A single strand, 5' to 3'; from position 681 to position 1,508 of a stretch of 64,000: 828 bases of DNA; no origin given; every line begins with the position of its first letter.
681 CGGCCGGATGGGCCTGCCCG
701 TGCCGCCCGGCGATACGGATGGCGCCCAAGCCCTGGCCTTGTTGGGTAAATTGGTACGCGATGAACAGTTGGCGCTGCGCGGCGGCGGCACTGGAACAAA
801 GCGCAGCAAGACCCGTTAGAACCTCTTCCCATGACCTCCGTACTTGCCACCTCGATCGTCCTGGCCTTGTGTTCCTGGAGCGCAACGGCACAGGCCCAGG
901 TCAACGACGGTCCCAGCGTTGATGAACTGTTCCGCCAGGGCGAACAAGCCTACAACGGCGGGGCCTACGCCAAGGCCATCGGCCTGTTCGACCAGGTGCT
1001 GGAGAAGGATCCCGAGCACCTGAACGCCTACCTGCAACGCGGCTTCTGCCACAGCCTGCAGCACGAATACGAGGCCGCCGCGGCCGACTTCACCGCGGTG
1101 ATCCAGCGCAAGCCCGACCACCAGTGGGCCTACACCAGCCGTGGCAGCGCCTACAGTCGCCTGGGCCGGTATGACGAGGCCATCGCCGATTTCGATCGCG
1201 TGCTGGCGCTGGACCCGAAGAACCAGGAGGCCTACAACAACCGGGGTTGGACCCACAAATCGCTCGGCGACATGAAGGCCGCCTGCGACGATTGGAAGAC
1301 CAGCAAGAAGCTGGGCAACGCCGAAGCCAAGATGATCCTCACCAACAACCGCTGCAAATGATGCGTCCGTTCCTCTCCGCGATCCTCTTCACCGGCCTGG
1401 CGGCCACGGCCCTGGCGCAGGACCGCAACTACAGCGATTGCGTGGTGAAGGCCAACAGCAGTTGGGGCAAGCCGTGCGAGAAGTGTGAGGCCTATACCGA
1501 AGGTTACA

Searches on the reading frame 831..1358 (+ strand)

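Call 7: search_protein_families(library=pfam, proteins=[window:831-1358:+], max_evalue=0.01)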
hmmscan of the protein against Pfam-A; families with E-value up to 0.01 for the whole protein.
window:831-1358:+ (176 aa): 25 families
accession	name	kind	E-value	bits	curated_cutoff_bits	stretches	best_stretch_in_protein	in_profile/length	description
PF00515.34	TPR_1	-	1.3e-25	88.6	27.8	2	100-131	3-34/34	Tetratricopeptide repeat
PF07719.23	TPR_2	-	5.4e-24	82.7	27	3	100-131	3-34/34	Tetratricopeptide repeat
PF13431.12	TPR_17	-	5.3e-19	67.3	24.4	3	121-151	2-32/34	Tetratricopeptide repeat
PF13181.12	TPR_8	-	2.2e-16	59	25.7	1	100-131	3-34/34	Tetratricopeptide repeat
PF13414.12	TPR_11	-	1.4e-15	57.1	26.8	1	105-146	1-42/42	TPR repeat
PF13432.12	TPR_16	-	2.7e-15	56.9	32.7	2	104-151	3-50/65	Tetratricopeptide repeat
PF13371.12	TPR_9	-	1.4e-14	54.3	35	3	107-154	4-51/73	Tetratricopeptide repeat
PF14559.12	TPR_19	-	8.5e-14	52.1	25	3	44-97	5-59/68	Tetratricopeptide repeat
PF13174.12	TPR_6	-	1.6e-12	47.7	26.3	1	33-62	3-32/33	Tetratricopeptide repeat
PF13428.12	TPR_14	-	1.4e-10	41.2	23.5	1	100-137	3-40/44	Tetratricopeptide repeat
PF13424.12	TPR_12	-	2.4e-09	37.7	30.1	1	99-151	4-64/77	Tetratricopeptide repeat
PF01239.28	PPTA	-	4.1e-08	32.9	29.5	1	114-143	1-30/32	Protein prenyltransferase alpha subunit repeat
PF13176.12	TPR_7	-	5.7e-08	32.7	27.9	1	105-133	6-34/36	Tetratricopeptide repeat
PF12895.13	ANAPC3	-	7.7e-07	29.7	27.2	1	44-119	3-77/82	Anaphase-promoting complex, cyclosome, subunit 3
PF13374.12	TPR_10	-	9.2e-07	29.1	27.5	1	100-127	4-31/42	Tetratricopeptide repeat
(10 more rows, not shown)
